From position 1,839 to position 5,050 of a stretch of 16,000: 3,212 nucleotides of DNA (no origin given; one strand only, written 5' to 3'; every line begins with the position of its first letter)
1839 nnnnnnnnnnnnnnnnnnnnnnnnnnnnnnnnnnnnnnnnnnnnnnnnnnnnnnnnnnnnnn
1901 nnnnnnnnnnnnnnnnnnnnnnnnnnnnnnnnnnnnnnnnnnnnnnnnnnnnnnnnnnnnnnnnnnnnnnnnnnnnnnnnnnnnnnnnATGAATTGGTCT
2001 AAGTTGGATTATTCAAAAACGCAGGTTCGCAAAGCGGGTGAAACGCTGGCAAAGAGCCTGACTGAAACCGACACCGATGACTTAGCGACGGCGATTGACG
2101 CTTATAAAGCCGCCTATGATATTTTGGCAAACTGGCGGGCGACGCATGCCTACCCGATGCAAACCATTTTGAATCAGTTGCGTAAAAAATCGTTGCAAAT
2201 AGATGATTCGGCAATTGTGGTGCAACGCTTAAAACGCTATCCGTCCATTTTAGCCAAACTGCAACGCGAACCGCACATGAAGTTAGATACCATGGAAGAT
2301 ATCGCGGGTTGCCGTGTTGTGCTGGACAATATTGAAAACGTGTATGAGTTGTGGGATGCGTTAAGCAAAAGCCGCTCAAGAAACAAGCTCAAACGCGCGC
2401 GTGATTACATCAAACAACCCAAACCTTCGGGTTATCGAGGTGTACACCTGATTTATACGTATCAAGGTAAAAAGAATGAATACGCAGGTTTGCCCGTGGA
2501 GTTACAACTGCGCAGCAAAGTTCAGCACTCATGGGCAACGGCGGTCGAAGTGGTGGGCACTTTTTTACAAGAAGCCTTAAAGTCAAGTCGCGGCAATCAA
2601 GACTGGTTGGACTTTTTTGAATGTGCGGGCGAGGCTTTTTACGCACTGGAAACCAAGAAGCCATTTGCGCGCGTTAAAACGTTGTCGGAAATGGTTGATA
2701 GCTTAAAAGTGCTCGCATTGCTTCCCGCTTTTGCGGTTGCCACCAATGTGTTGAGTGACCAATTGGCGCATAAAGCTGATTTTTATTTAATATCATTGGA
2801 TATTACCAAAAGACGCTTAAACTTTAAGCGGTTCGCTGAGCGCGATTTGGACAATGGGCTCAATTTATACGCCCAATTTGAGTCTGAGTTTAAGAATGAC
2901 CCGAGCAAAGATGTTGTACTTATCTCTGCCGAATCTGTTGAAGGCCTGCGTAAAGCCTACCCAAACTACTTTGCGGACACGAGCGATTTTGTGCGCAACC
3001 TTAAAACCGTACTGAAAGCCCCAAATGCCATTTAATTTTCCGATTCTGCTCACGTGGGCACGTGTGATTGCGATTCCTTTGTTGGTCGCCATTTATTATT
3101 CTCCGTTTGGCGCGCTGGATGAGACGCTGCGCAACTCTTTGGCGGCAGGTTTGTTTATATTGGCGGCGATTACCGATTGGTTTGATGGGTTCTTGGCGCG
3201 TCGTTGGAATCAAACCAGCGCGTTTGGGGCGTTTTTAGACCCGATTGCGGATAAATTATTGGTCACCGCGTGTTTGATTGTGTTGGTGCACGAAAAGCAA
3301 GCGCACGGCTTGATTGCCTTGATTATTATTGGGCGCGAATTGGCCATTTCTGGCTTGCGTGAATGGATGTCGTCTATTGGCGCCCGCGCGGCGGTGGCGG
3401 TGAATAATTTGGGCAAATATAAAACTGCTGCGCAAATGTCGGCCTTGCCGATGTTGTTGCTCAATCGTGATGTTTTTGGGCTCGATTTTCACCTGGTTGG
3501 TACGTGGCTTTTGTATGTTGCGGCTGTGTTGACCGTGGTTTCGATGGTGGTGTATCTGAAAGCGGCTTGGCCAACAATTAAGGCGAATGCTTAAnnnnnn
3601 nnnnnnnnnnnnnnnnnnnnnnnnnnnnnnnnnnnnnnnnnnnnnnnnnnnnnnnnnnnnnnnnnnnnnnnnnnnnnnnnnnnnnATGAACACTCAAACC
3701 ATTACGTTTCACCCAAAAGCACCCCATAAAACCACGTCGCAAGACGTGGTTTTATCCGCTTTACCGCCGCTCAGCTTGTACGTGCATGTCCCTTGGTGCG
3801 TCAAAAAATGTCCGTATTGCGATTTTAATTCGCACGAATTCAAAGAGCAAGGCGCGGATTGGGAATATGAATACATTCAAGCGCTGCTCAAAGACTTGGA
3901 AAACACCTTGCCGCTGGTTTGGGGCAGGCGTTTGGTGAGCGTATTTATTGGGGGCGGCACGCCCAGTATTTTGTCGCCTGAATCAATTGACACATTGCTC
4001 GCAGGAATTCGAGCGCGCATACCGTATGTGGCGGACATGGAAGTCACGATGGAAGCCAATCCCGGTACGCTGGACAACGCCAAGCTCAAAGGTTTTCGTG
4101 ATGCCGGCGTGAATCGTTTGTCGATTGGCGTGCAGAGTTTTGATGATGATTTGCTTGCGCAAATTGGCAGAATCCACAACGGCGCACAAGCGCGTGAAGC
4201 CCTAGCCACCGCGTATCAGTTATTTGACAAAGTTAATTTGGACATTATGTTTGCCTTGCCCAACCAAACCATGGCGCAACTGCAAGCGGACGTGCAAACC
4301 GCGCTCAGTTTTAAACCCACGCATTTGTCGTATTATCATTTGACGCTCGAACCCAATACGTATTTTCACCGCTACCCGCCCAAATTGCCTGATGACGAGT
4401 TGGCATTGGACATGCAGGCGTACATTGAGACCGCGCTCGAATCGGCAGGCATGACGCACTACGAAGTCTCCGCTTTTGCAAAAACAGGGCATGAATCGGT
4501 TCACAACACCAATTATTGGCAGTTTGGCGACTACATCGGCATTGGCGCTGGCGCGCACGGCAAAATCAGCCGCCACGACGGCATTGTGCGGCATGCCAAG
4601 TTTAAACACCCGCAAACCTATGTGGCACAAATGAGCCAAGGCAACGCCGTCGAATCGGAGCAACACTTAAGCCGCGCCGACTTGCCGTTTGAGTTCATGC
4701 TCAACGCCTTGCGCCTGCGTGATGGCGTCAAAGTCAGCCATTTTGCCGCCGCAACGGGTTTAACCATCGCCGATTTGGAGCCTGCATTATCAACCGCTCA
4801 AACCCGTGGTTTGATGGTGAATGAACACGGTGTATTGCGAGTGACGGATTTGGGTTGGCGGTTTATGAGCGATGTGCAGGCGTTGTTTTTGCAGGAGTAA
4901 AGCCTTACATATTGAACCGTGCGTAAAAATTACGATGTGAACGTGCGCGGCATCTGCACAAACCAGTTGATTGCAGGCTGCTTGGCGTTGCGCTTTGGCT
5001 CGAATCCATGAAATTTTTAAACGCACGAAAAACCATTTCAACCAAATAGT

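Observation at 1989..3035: Single-gene RelA/SpoT-synthetase protein with a C-terminal YxxY-bearing domain: candidate CapRel-like fused toxin-antitoxin / phage-sensing defence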

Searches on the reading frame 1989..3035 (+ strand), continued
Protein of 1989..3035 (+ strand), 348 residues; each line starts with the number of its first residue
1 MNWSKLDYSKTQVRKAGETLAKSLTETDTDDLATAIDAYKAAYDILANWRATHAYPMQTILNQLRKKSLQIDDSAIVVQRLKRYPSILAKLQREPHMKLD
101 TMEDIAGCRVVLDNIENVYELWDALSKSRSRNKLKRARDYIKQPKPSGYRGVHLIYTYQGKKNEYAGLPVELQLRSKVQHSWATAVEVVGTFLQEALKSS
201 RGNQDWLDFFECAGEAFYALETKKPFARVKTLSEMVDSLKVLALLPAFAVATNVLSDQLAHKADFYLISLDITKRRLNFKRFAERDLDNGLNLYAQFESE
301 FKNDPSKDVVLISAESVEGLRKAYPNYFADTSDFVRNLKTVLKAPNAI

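Call 27: predict_structure(alignment_id=A1)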
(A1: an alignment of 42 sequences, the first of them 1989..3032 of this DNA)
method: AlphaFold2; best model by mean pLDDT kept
length: 348 residues; sequences in the alignment: 42
mean_pLDDT: 85.8   pTM: 0.77
mean pLDDT of the five models: 85.8, 85.5, 84.3, 84.1, 83.0
residues with pLDDT >= 90: 192; 70-90: 103; 50-70: 50; < 50: 3
segments of 3 or more residues with pLDDT < 50: 346-348
pLDDT, mean of each block of 10 residues (from residue 1): 87 96 68 87 96 95 95 91 88 91 94 98 94 95 95 97 95 97 89 78 91 97 93 93 68 56 72 69 85 87 77 65 64 91 66
secondary structure, 60 per line:
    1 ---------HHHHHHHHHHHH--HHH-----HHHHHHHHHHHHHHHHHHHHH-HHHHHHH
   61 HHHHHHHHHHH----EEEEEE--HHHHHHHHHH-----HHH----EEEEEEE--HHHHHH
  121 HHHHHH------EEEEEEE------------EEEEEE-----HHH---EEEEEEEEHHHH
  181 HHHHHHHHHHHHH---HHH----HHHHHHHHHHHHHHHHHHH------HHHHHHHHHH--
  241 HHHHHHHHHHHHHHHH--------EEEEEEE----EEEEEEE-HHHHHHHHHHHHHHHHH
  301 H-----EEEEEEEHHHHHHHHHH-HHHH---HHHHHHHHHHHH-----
elements in order: H10-21 H32-52 H54-71 E76-81 H84-93 E106-112 H115-126 E133-139 E152-157 E169-176 H177-193 H204-222 H229-238 H241-256 E265-271 E276-282 H284-301 E307-313 H314-323 H325-328 H332-343

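Call 31: fold_search(model_id=the predicted structure, library=pdb)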
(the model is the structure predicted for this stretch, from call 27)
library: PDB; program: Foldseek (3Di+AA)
matches with E <= 10: 318; with E <= 0.001: 52
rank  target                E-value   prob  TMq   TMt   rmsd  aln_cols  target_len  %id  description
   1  7ztb_B                2.6e-23  1.00  0.72  0.73   6.4       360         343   30  Structure of the Salmonella tRNA pyrophosphokinase CapRel (released 2022-11-23)
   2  9erv_A                1.8e-22  1.00  0.72  0.73   7.1       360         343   30  Structure of Salmonella CapRel bound to Bas11 Gp54 (released 2024-11-06)
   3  7ztb_A                2.0e-22  1.00  0.69  0.70   6.8       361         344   29  Structure of the Salmonella tRNA pyrophosphokinase CapRel (released 2022-11-23)
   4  6ex0_B                2.3e-08  1.00  0.39  0.64   3.7       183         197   22  Crystal structure of RelP (SAS2) from Staphylococcus aureus bound to pppGpp in the post-catalytic state (released 2018-01-24)
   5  6ex0_A                5.7e-08  1.00  0.40  0.67   3.8       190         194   22  Crystal structure of RelP (SAS2) from Staphylococcus aureus bound to pppGpp in the post-catalytic state (released 2018-01-24)
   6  2be3_A                6.3e-08  1.00  0.39  0.62   8.8       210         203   22  Structure of a GTP Pyrophosphokinase Family Protein from Streptococcus pneumoniae (released 2005-12-06)
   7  6fgk_D                8.1e-08  1.00  0.40  0.71   3.4       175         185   24  Crystal structure of the small alarmone synthethase 2 from Bacillus subtilis (released 2018-02-07)
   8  5ded_C                8.5e-08  1.00  0.40  0.68   3.6       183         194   25  Crystal structure of the small alarmone synthethase 1 from Bacillus subtilis bound to its product pppGpp (released 2015-10-28)
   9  5ded_A                8.5e-08  1.00  0.41  0.69   7.2       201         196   24  Crystal structure of the small alarmone synthethase 1 from Bacillus subtilis bound to its product pppGpp (released 2015-10-28)
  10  6ewz_B                8.9e-08  1.00  0.39  0.64   3.6       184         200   22  Crystal structure of RelP (SAS2) from Staphylococcus aureus bound to AMPCPP and GTP in the pre-catalytic state (released 2018-01-24)
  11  6fgj_B                8.9e-08  1.00  0.38  0.62   4.3       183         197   23  Crystal structure of the small alarmone synthethase 2 from Staphylococcus aureus (released 2018-02-07)
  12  5ded_H                9.9e-08  1.00  0.41  0.71   3.2       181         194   25  Crystal structure of the small alarmone synthethase 1 from Bacillus subtilis bound to its product pppGpp (released 2015-10-28)
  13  6fgk_B                1.0e-07  1.00  0.40  0.72   3.5       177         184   24  Crystal structure of the small alarmone synthethase 2 from Bacillus subtilis (released 2018-02-07)
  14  6fgx_B                1.2e-07  1.00  0.38  0.65   4.2       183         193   22  Crystal structure of the small alarmone synthethase 2 from Staphylococcus aureus bound to AMPCPP (released 2018-02-07)
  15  6ewz_A                1.3e-07  1.00  0.40  0.65   4.0       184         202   23  Crystal structure of RelP (SAS2) from Staphylococcus aureus bound to AMPCPP and GTP in the pre-catalytic state (released 2018-01-24)
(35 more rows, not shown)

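Call 41: search_protein_families(library=padloc, proteins=[L005:2971-4089:+, P0004, P0046, P0106], max_evalue=0.01)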
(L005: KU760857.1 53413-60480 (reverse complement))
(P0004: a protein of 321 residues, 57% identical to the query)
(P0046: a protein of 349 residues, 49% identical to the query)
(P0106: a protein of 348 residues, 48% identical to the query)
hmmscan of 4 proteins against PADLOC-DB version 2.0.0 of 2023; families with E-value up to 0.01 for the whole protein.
L005:2971-4089:+ (373 aa): 1 family
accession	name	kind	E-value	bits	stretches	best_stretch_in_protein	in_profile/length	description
PDLC04999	PDC-S33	-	7e-87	290.1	1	11-370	4-342/349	-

P0004 (321 aa): 1 family
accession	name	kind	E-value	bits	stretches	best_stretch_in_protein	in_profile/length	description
PDLC04999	PDC-S33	-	1.2e-104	348.5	1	11-315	28-342/349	-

P0046 (349 aa): 1 family
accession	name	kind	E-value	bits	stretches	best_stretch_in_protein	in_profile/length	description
PDLC04999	PDC-S33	-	4e-119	396.1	1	1-339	1-343/349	-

P0106 (348 aa): 1 family
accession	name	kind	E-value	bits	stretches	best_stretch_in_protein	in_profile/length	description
PDLC04999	PDC-S33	-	1.3e-119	397.7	1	1-343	1-342/349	-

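Call 47: search_protein_families(library=padloc, alignment_id=A2, max_evalue=0.00001)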
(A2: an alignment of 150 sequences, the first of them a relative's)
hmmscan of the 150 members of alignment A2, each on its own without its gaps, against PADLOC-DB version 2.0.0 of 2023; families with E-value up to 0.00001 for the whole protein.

A. member 1, L007:5428-5886:+ (153 aa): 0 families

B. families by the number of members that match (of 150 scanned): 405 families (the first 25 are shown)
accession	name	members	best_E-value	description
PDLC02707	PbeA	3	4.1e-31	PbeA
PDLC04134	mad2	3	4.2e-19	mads_2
PDLC00659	HmaA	2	0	SNF2 helicase / DEAD-box helicase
PDLC02620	DrmD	2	8.8e-123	DrmD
PDLC02621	DrmD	2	7.4e-95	DrmD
PDLC02500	BrxHI|BrxHII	2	2.8e-93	BrxHI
PDLC02504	BrxHI|BrxHII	2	5.6e-86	BrxHII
PDLC02572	DrmA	2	4.6e-66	DrmA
PDLC02632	DrmD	2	4.2e-62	DrmD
PDLC02623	DrmD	2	2.1e-60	DrmD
PDLC02619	DrmD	2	4.6e-50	DrmD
PDLC02624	DrmD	2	8.3e-46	DrmD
PDLC03083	Specificity_I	2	2e-42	Type I specificity subunit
PDLC02840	DpdE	2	5.8e-41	DpdE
PDLC02843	DpdE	2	4.3e-36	DpdE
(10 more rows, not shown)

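Call 48: search_protein_families(library=pfam, alignment_id=A2, max_evalue=0.00001)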
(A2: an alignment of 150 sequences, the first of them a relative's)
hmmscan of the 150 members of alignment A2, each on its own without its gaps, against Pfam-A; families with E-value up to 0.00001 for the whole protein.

A. member 1, L007:5428-5886:+ (153 aa): 1 family
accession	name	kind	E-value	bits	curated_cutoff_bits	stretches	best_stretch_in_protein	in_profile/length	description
PF01850.27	PIN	-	2.1e-09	38.4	23.6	1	22-139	1-117/120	PIN domain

B. families by the number of members that match (of 150 scanned): 147 families (the first 25 are shown)
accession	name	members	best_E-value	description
PF00270.35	DEAD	3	7.4e-52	DEAD/DEAH box helicase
PF04851.21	ResIII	3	2.7e-38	Type III restriction enzyme, res subunit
PF16694.10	Cytochrome_P460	3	1.3e-36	Cytochrome P460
PF00271.37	Helicase_C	3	2e-34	Helicase conserved C-terminal domain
PF00589.27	Phage_integrase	3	3.3e-18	Phage integrase family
PF01850.27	PIN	3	6.5e-15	PIN domain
PF02515.22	CoA_transf_3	2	1e-114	CoA-transferase family III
PF00687.26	Ribosomal_L1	2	1.3e-35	Ribosomal protein L1p/L10e family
PF08241.18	Methyltransf_11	2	9.6e-24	Methyltransferase domain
PF13175.12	AAA_15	2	7.1e-22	AAA ATPase domain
PF13649.12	Methyltransf_25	2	4e-21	Methyltransferase domain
PF13847.12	Methyltransf_31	2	1.5e-17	Methyltransferase domain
PF00668.25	Condensation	2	2.2e-17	Condensation domain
PF13304.12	AAA_21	2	8.3e-16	AAA domain, putative AbiEii toxin, Type IV TA system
PF13489.12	Methyltransf_23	2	9e-16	Methyltransferase domain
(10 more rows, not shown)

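Call 62: search_protein_families(library=phrogs, proteins=[window:1989-3032:+], max_evalue=0.001)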
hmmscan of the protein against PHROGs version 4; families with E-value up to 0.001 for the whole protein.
window:1989-3032:+ (348 aa): 3 families
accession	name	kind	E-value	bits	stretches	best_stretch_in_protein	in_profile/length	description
phrog_4773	-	unknown function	1.5e-90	304.8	1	5-341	8-348/353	-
phrog_9640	-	unknown function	3.9e-06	27.4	1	58-184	26-162/365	-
phrog_4012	-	unknown function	5.2e-05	24.6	1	55-176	72-184/211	-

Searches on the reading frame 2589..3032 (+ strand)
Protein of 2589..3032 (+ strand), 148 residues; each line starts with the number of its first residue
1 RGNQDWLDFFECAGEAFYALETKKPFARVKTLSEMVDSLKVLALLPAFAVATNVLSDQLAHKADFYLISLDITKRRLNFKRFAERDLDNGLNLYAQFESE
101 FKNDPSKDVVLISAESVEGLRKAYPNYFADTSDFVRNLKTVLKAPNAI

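Call 58: search_protein_representatives(protein=window:2589-3032:+)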
Query: 148 residues. Proteins with E-value up to 0.001 (for the whole library): 1541; up to 1e-10: 187; up to 1e-30: 1. The best 150 are listed.
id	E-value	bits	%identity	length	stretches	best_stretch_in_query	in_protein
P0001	5.5e-90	314.8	100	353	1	1-148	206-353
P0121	2.0e-27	112.2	45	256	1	2-141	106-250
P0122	1.9e-25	105.8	40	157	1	1-144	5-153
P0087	9.6e-24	100.3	44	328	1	2-141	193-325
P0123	6.0e-23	97.7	46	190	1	34-144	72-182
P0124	2.2e-22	95.9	42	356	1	2-144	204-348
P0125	2.5e-21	92.5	40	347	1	2-144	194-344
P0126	5.0e-21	91.5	50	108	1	40-148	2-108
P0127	7.1e-20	87.8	36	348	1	2-144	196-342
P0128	6.4e-19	84.7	49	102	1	60-144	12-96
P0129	1.1e-17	80.7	38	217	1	2-143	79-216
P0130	1.7e-17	80.1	37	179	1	2-141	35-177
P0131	1.9e-17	79.9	38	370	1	1-140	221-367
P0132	2.0e-17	79.8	35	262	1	2-142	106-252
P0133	2.2e-17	79.7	39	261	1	2-141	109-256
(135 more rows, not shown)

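Call 62: search_protein_families(library=phrogs, proteins=[window:2589-3032:+], max_evalue=0.001)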
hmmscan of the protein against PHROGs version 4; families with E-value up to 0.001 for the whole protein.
window:2589-3032:+ (148 aa): 1 family
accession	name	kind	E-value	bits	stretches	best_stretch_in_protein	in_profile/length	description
phrog_4773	-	unknown function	3.9e-19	69.9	1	2-141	198-348/353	-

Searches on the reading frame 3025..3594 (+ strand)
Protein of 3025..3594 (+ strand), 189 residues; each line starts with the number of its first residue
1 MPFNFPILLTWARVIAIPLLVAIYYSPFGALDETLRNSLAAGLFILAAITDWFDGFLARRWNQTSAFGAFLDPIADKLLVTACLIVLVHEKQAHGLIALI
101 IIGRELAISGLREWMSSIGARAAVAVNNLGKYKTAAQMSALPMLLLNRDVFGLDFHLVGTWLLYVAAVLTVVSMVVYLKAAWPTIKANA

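Call 6: search_protein_families(library=pfam, proteins=[window:3025-3594:+], max_evalue=0.01)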
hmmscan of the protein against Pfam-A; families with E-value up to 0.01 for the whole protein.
window:3025-3594:+ (189 aa): 1 family
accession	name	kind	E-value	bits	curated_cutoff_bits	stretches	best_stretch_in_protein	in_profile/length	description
PF01066.26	CDP-OH_P_transf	-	9e-37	127.2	22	1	3-172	1-152/152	CDP-alcohol phosphatidyltransferase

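Call 34: find_related_loci(query=window:3025-3591:+, collection=metagenome_contigs, flank=4000)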
Query window:3025-3591:+ (189 aa) in metagenome_contigs; peptide patterns used: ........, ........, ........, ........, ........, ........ (x = any residue, [..] = any of these).
600 stretches matched a pattern (row limit reached: there are more); 575 encode a relative of the query (tblastn E <= 1e-3); the best 80 are kept; 80 distinct loci.
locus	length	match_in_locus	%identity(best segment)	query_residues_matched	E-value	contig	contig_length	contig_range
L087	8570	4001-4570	61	1-189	1e-69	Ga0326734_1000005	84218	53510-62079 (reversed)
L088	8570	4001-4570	61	1-189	6e-70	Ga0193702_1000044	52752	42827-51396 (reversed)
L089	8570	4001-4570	61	1-189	1e-67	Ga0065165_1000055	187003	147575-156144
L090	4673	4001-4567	61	1-189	2e-67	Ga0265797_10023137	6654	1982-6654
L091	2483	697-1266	59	1-189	1e-66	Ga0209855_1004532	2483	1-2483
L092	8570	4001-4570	60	1-189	4e-65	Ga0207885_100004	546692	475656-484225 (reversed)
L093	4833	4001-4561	60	1-186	1e-64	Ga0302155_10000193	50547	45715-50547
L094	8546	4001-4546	54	1-182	8e-53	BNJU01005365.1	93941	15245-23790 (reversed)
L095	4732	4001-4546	54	1-182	2e-52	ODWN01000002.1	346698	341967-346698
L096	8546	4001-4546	54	1-182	2e-52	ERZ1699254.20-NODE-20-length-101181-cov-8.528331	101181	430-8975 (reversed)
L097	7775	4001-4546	51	4-189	2e-51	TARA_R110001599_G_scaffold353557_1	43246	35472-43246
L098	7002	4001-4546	51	4-189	8e-51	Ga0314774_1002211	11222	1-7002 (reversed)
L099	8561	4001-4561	55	1-186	8e-59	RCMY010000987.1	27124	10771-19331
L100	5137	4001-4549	48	1-189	2e-44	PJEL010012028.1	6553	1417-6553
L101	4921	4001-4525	51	1-181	2e-42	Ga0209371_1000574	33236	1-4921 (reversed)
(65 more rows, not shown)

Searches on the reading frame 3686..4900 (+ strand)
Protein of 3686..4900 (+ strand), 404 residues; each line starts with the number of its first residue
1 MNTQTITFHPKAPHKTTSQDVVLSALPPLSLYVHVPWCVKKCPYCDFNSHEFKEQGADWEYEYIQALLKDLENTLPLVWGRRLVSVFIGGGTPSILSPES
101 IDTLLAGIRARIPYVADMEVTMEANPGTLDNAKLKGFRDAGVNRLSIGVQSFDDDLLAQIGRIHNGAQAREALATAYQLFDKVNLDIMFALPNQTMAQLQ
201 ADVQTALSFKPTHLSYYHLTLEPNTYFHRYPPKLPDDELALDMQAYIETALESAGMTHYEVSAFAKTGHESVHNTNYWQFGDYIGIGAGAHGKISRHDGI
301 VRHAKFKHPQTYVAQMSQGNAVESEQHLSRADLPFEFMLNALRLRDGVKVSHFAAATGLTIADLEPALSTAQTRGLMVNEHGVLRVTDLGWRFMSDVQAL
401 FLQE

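Call 6: search_protein_families(library=pfam, proteins=[window:3686-4900:+], max_evalue=0.01)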
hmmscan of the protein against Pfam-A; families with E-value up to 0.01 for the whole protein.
window:3686-4900:+ (404 aa): 3 families
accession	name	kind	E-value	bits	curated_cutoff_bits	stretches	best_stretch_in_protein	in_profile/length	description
PF04055.27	Radical_SAM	-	1.1e-23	84.7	29.5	1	32-203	1-163/166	Radical SAM superfamily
PF06969.22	HemN_C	-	5.3e-13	49.3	24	1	328-393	1-67/67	HemN C-terminal domain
PF24409.1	wHTH-PRTase_assc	-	0.0081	16.6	27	0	345-398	8-59/83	wHTH-PRTase associated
